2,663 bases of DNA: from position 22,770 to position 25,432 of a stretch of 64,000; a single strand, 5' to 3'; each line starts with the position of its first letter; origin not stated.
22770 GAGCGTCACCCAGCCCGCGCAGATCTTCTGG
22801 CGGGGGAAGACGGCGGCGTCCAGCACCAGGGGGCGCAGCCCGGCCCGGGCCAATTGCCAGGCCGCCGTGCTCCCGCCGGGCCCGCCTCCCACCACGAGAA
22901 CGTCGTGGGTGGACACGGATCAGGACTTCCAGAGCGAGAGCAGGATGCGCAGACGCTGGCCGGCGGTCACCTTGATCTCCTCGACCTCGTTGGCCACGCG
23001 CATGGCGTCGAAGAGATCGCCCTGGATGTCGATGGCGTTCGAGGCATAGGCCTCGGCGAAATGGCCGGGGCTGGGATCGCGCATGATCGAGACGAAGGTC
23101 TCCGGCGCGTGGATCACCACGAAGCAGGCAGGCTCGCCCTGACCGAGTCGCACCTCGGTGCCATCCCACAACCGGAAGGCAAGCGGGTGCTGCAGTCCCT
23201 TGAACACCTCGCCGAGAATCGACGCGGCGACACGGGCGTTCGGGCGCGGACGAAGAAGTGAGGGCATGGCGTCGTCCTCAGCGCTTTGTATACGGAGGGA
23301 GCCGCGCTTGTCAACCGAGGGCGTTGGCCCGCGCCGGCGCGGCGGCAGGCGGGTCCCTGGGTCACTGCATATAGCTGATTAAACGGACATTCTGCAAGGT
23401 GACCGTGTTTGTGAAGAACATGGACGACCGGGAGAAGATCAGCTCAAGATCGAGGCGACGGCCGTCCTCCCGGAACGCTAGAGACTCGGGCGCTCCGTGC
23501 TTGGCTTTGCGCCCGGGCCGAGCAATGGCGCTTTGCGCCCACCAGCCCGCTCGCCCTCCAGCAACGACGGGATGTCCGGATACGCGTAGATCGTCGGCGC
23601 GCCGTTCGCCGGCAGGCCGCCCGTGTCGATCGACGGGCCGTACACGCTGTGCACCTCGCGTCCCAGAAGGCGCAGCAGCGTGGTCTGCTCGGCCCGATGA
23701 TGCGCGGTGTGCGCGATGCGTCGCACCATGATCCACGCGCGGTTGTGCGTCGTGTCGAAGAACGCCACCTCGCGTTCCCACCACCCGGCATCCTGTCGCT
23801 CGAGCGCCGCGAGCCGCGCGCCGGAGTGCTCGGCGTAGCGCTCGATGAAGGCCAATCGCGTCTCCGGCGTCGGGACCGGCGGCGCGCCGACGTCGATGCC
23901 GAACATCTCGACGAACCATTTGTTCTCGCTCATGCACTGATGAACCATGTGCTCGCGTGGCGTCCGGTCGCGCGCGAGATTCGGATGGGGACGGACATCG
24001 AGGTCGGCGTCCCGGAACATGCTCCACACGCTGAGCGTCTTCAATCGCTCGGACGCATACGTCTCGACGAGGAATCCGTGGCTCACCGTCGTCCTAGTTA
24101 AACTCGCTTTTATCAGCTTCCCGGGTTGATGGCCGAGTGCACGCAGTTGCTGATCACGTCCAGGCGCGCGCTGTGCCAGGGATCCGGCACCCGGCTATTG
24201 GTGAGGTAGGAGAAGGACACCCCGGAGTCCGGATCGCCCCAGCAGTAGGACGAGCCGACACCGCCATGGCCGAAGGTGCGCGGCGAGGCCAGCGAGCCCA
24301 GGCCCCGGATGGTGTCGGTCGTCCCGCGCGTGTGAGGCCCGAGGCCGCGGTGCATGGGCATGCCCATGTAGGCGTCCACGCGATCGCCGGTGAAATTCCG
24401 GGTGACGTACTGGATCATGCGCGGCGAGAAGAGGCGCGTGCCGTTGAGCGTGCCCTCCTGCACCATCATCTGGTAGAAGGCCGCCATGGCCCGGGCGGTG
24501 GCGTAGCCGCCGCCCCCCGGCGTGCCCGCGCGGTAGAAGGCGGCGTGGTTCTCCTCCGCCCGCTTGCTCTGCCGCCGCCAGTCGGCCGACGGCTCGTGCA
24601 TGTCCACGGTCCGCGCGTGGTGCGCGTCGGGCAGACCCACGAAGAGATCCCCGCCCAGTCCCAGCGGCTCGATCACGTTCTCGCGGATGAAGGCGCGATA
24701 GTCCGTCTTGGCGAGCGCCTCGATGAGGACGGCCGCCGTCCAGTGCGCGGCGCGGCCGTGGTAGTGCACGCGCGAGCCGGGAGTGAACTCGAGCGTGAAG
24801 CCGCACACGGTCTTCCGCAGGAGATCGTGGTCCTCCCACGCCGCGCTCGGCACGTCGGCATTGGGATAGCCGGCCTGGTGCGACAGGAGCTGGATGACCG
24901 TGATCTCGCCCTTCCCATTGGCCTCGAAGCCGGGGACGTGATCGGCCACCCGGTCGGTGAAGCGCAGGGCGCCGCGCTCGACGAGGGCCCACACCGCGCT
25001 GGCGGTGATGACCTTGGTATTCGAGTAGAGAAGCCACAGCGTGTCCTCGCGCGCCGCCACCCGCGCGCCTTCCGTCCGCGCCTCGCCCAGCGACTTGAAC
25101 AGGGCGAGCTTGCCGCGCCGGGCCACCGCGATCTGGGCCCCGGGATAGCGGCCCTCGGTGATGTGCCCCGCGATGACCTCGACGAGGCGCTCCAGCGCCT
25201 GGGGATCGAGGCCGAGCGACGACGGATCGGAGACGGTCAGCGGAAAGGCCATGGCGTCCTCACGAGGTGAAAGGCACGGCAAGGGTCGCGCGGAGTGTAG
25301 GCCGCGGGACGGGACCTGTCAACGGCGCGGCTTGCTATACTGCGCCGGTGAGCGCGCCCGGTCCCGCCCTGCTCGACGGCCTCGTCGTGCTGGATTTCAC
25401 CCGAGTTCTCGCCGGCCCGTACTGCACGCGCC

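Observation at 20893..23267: CFA-synthase-like protein split into two genes with a geranylgeranyl-reductase-family flavoprotein gene inserted between them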

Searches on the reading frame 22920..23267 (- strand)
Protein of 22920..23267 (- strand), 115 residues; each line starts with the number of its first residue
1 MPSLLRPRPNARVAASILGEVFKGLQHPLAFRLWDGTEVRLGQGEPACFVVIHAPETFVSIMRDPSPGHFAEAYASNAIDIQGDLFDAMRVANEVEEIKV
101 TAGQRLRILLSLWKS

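Call 3: search_protein_families(library=pfam, proteins=[window:22920-23267:-], max_evalue=0.1)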
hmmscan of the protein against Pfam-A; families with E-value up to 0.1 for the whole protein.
window:22920-23267:- (115 aa): 1 family
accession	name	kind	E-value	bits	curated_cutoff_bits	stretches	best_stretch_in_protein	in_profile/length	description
PF25371.1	DUF7884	-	2.7e-09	37.5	27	1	26-94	11-80/90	Domain of unknown function (DUF7884)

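Call 4: search_protein_families(library=ncbifam, proteins=[window:22920-23267:-], max_evalue=0.1)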
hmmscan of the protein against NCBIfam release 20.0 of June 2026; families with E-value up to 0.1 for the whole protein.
window:22920-23267:- (115 aa): 1 family
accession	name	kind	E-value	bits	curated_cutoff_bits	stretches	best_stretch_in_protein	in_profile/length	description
NF040703.1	cyclopro_CfaB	exception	1e-08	34.4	650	1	18-97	5-82/393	C17 cyclopropane fatty acid synthase CfaB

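Call 6: search_solved_structures(query=window:22920-23267:-, max_evalue=10, show_alignments=2)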
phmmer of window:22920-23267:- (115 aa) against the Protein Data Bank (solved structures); distinct sequences matched with E-value up to 10: 9.
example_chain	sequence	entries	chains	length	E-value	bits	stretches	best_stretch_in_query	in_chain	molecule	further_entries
5z9o_A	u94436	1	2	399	0.53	13.6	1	23-90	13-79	Cyclopropane-fatty-acyl-phospholipid synthase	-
5xv7_A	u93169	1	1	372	0.95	12.8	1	61-112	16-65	serine-arginine (SR) protein kinase 1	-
3beg_A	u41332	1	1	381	0.98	12.7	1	61-112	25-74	Serine/threonine-protein kinase SRPK1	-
5my8_A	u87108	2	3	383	0.99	12.7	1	61-112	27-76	SRSF protein kinase 1,SRSF protein kinase 1 | SRSF protein kinase 1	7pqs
1wak_A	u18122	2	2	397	1.1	12.6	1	61-112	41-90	SERINE/THREONINE-PROTEIN KINASE SPRK1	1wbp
7dd1_A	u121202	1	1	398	1.1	12.6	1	61-112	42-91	SRSF protein kinase 1,SRSF protein kinase 1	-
5mxx_A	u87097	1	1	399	1.1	12.6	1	61-112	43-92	SRPK1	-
4wua_A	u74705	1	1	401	1.1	12.6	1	61-112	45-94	SRSF protein kinase 1, linker, SRSF protein kinase 1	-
7zks_A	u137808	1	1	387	1.2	12.4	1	61-112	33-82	SRSF protein kinase 1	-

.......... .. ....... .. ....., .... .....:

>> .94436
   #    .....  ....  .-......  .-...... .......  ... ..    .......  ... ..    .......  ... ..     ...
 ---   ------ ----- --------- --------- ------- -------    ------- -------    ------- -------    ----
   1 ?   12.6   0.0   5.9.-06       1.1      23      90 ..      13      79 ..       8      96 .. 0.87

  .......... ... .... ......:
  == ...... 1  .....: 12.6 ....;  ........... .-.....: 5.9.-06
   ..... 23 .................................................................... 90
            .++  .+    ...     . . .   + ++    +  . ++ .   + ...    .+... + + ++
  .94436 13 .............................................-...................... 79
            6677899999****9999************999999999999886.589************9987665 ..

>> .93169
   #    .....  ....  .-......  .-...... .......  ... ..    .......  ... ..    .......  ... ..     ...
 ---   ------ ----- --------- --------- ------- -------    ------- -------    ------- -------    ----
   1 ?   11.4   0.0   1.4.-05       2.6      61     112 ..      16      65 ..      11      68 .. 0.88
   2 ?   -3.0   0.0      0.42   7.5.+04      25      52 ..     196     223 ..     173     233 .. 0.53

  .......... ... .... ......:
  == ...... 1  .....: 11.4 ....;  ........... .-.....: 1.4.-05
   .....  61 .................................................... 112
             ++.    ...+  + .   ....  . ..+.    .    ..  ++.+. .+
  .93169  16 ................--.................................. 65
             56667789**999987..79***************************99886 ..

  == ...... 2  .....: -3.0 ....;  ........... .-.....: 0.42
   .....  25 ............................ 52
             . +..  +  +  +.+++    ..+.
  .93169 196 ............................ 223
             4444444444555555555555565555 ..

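Call 9: find_homologous_proteins(query=window:22920-23267:-, max_evalue=0.001)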
Query window:22920-23267:- (115 aa): 44 proteins with E <= 0.001 among 50 candidates.
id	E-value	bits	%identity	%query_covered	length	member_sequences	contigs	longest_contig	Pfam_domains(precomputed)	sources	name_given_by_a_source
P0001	9.9e-65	233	92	100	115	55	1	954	PF25371.2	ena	-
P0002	1.4e-62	227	90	100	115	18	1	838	PF25371.2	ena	-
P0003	2.9e-62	226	87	100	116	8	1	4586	PF25371.2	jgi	jgi:hypothetical protein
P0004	2.6e-61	222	89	100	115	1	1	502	PF25371.2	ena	-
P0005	1.3e-60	220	89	100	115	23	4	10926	PF25371.2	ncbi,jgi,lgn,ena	-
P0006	5.0e-55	202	85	100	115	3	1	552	PF25371.2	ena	-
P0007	9.6e-51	188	78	100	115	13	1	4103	PF25371.2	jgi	jgi:cyclopropane-fatty-acyl-phospholipid synthase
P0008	1.6e-50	188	78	100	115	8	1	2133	PF25371.2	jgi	jgi:cyclopropane-fatty-acyl-phospholipid synthase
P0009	1.7e-49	184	77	100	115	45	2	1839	PF25371.2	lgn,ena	-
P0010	1.0e-48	182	76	99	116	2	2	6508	PF25371.2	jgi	jgi:hypothetical protein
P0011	2.7e-48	181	76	98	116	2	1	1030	PF25371.2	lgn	-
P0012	2.3e-47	178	74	100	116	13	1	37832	PF25371.2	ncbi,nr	ncbi:MAG TPA: hypothetical protein VJU81_16895 [Methylomirabilota bacterium]|nr:hypothetical protein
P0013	2.5e-47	177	76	100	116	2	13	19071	PF25371.2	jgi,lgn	jgi:cyclopropane-fatty-acyl-phospholipid synthase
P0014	3.3e-47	177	75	100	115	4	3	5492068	PF25371.2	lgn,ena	-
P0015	9.2e-47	176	73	100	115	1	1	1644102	PF25371.2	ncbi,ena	-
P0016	4.1e-46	174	73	100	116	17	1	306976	PF25371.2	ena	-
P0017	1.8e-44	168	75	94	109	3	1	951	PF25371.2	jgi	jgi:hypothetical protein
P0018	4.4e-39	151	66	82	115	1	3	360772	PF25371.2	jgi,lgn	jgi:cyclopropane-fatty-acyl-phospholipid synthase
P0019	7.4e-38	147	64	97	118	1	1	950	PF25371.2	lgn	-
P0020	2.5e-37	145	60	97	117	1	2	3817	PF25371.2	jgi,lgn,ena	-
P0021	1.3e-35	140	61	95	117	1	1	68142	PF25371.2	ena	-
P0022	1.7e-35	139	57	100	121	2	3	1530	PF25371.2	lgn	-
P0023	1.1e-34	137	54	99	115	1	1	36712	PF25371.2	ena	-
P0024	2.4e-34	136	58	97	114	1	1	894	PF25371.2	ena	-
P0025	2.9e-34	135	57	87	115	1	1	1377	PF25371.2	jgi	jgi:cyclopropane-fatty-acyl-phospholipid synthase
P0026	3.5e-34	135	58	96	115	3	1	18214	PF25371.2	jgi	-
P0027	3.9e-34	135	54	99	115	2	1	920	PF25371.2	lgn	-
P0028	8.3e-33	131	59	97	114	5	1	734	PF25371.2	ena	-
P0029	9.7e-33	130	59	86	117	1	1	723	PF25371.2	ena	-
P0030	1.6e-32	130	56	97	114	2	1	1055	PF25371.2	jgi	jgi:cyclopropane-fatty-acyl-phospholipid synthase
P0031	2.6e-32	129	58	97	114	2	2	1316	PF25371.2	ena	-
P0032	6.9e-32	128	56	99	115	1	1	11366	PF25371.2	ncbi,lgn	-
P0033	1.5e-31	127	54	97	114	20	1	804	PF25371.2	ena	-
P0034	2.0e-31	126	54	97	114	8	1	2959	PF25371.2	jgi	jgi:cyclopropane-fatty-acyl-phospholipid synthase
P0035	6.9e-31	124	54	99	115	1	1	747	PF25371.2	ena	-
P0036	1.4e-30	123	59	84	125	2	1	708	PF25371.2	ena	-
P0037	3.3e-30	122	55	97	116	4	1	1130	PF25371.2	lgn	-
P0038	4.4e-30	122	53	94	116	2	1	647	PF25371.2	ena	-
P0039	6.4e-30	121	68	59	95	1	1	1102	PF25371.2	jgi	jgi:hypothetical protein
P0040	3.5e-29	119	54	96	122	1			PF25371.2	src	-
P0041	5.5e-29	118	51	100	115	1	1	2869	PF25371.2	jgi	jgi:hypothetical protein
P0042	2.8e-28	116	59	86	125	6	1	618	PF25371.2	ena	-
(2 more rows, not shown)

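Call 40: predict_structure(alignment_id=A1)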
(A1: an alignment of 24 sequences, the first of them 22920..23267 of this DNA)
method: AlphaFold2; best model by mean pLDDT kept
length: 115 residues; sequences in the alignment: 24
mean_pLDDT: 76.8   pTM: 0.66
mean pLDDT of the five models: 76.8, 73.8, 70.8, 70.0, 68.2
residues with pLDDT >= 90: 4; 70-90: 79; 50-70: 28; < 50: 4
segments of 3 or more residues with pLDDT < 50: 1-3
pLDDT, mean of each block of 10 residues (from residue 1): 56 84 80 89 82 87 80 84 73 64 70 64
secondary structure, 60 per line:
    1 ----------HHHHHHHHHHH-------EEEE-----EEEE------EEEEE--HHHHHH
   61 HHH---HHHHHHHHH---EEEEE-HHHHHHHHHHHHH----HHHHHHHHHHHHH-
elements in order: H11-21 E29-32 E38-41 E48-52 H55-63 H67-75 E79-83 H85-97 H102-114

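Call 41: search_protein_representatives(protein=window:22920-23267:-)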
Query: 115 residues. Proteins with E-value up to 0.001 (for the whole library): 209; up to 1e-10: 30; up to 1e-30: 1. The best 150 are listed.
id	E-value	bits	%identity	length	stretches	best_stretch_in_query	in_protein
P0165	3.5e-33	130.2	63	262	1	1-112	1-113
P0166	4.1e-29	117.1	54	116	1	5-110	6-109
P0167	4.7e-22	94.4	50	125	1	13-112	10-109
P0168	8.7e-22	93.5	59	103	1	39-114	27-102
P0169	9.1e-22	93.4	76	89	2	69-115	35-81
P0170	1.8e-20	89.2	54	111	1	32-114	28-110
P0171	2.4e-20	88.9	49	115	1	9-112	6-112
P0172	3.2e-20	88.4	60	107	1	3-82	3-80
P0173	7.9e-20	87.2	57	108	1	5-92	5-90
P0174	1.6e-18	82.9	58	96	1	43-114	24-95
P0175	2.6e-18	82.3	57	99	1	2-77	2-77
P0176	6.9e-18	80.9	55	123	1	46-114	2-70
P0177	5.3e-17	78.1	56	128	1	6-73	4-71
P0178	6.3e-17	77.8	54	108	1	44-112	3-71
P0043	9.6e-16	74.0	71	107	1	52-115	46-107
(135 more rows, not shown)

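Call 45: fold_search(model_id=the predicted structure, library=pdb)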
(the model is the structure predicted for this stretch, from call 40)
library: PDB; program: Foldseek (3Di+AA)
matches with E <= 10: 223; with E <= 0.001: 1
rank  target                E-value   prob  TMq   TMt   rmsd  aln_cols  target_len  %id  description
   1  7qos_A                4.4e-04  1.00  0.53  0.20  10.9        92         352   13  Cyclopropane fatty acid synthase from Aquifex aeolicous with bound ligands (released 2022-02-02)
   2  7qos_B                2.1e-03  1.00  0.53  0.20   3.6        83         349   14  Cyclopropane fatty acid synthase from Aquifex aeolicous with bound ligands (released 2022-02-02)
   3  6h6p_D                2.5e-03  1.00  0.42  0.42   9.3       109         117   15  UbiJ-SCP2 Ubiquinone synthesis protein (released 2019-02-13)
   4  6h6o_A                2.8e-03  0.99  0.40  0.38   9.9       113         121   17  UbiJ-SCP2 Ubiquinone synthesis protein (released 2019-02-13)
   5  6h6n_A                3.4e-03  0.99  0.39  0.36   8.6       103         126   18  UbiJ-SCP2 Ubiquinone synthesis protein (released 2019-02-13)
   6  1pz4                  4.4e-03  1.00  0.47  0.48   6.5       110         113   10  The structural determination of an insect (mosquito) Sterol Carrier Protein-2 with a ligand bound C16 Fatty Acid at 1.35 (released 2003-09-30)
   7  3cnu                  4.4e-03  0.99  0.40  0.42   8.3       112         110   16  Crystal structure of the predicted coding region AF_1534 from Archaeoglobus fulgidus (released 2008-04-15)
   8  5z9o_B                5.2e-03  1.00  0.48  0.16   2.6        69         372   25  The crystal structure of Cyclopropane-fatty-acyl-phospholipid synthase from Lactobacillus acidophilus (released 2019-03-06)
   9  6h6p_B                5.9e-03  0.99  0.41  0.41   8.6       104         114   18  UbiJ-SCP2 Ubiquinone synthesis protein (released 2019-02-13)
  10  6h6n_B                6.3e-03  0.98  0.41  0.40  10.3       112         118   17  UbiJ-SCP2 Ubiquinone synthesis protein (released 2019-02-13)
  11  6h6o_B                8.1e-03  0.98  0.41  0.41  11.1       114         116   17  UbiJ-SCP2 Ubiquinone synthesis protein (released 2019-02-13)
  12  2c0l_B                8.6e-03  0.99  0.45  0.43   6.0       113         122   15  TPR DOMAIN OF HUMAN PEX5P IN COMPLEX WITH HUMAN MSCP2 (released 2006-11-15)
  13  5z9o_A                9.1e-03  1.00  0.48  0.16   2.6        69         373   25  The crystal structure of Cyclopropane-fatty-acyl-phospholipid synthase from Lactobacillus acidophilus (released 2019-03-06)
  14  6h6p_A                1.0e-02  0.98  0.42  0.42  10.3       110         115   16  UbiJ-SCP2 Ubiquinone synthesis protein (released 2019-02-13)
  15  8af2_A                1.2e-02  0.94  0.38  0.36   7.9       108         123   12  Human Sterol Carrier Protein with unnatural amino acid 2,2'-bipyridine alanine incorporated at position 111 (released 2023-08-16)
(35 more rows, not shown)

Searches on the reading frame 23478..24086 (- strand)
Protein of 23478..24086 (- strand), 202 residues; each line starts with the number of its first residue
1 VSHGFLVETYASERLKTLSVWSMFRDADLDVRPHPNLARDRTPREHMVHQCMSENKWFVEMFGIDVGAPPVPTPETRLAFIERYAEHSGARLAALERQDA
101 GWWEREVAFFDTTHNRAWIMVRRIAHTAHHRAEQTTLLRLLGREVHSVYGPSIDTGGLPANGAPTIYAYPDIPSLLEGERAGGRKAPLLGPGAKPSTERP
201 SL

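Call 3: search_protein_families(library=pfam, proteins=[window:23478-24086:-], max_evalue=0.1)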
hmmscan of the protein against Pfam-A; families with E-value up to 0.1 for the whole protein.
window:23478-24086:- (202 aa): 1 family
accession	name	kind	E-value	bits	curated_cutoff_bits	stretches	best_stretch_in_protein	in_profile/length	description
PF05163.17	DinB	-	2.4e-08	34.6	23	1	7-152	9-156/165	DinB family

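Call 4: search_protein_families(library=ncbifam, proteins=[window:23478-24086:-], max_evalue=0.1)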
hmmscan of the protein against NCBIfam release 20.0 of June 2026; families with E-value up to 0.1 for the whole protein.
window:23478-24086:- (202 aa): 0 families

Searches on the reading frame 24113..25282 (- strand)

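Call 61: search_protein_families(library=pfam, proteins=[window:24113-25282:-], max_evalue=0.00001)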
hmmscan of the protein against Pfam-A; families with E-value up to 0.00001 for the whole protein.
window:24113-25282:- (389 aa): 1 family
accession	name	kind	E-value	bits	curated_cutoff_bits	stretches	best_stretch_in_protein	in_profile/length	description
PF00144.29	Beta-lactamase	-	6.9e-56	190.2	27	1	36-368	4-315/329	Beta-lactamase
